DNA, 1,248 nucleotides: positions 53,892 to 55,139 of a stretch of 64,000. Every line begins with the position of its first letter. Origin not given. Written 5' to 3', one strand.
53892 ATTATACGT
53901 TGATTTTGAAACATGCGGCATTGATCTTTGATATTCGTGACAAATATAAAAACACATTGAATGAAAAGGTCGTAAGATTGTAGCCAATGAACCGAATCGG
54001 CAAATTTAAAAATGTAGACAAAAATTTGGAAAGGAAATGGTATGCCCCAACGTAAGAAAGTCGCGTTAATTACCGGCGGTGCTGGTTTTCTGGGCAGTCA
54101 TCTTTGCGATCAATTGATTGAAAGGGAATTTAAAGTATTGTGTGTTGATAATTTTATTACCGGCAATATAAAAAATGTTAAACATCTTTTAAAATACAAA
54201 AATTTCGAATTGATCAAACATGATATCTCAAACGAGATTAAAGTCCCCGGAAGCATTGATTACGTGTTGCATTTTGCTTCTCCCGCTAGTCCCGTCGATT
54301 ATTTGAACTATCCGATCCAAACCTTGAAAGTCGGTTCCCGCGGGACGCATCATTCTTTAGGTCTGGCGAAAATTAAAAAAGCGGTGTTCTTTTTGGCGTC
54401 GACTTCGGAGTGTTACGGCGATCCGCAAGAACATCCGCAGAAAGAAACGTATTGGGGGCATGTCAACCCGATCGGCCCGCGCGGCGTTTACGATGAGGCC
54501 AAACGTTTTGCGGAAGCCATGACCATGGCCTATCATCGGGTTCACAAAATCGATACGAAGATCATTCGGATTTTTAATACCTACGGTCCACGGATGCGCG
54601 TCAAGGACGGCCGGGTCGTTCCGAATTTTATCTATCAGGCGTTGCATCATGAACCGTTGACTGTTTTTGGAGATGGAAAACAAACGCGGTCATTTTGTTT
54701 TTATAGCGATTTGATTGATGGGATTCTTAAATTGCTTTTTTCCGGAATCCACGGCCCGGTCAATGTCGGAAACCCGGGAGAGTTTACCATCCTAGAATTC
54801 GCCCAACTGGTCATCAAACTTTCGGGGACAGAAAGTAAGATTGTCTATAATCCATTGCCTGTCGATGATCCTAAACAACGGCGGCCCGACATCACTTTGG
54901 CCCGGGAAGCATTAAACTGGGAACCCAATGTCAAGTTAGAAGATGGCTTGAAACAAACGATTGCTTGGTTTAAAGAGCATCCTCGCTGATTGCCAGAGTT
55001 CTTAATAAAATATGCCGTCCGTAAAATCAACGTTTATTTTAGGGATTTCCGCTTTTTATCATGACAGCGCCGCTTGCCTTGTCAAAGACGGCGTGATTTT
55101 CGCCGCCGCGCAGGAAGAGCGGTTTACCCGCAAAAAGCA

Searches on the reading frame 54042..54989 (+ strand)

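Call 75: search_protein_families(library=pfam, proteins=[window:54042-54989:+], max_evalue=0.00001)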
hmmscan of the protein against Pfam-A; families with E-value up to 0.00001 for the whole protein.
window:54042-54989:+ (315 aa): 6 families
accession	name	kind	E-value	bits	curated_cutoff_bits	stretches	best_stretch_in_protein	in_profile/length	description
PF16363.11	GDP_Man_Dehyd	-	7e-47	160.9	27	1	9-306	1-332/332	GDP-mannose 4,6 dehydratase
PF01370.27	Epimerase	-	2.4e-43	148.7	20.9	1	8-243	1-240/240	NAD dependent epimerase/dehydratase family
PF01073.25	3Beta_HSD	-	2.1e-08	34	22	1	9-187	1-188/280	3-beta hydroxysteroid dehydrogenase/isomerase family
PF02719.21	Polysacc_synt_2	-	2.8e-08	33.7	20.2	0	145-266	133-252/293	Polysaccharide biosynthesis protein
PF07993.18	NAD_binding_4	-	2.4e-07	30.6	20.1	0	71-178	88-205/258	Male sterility protein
PF04321.23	RmlD_sub_bind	-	5.1e-06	26.2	27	0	9-268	4-238/287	RmlD substrate binding domain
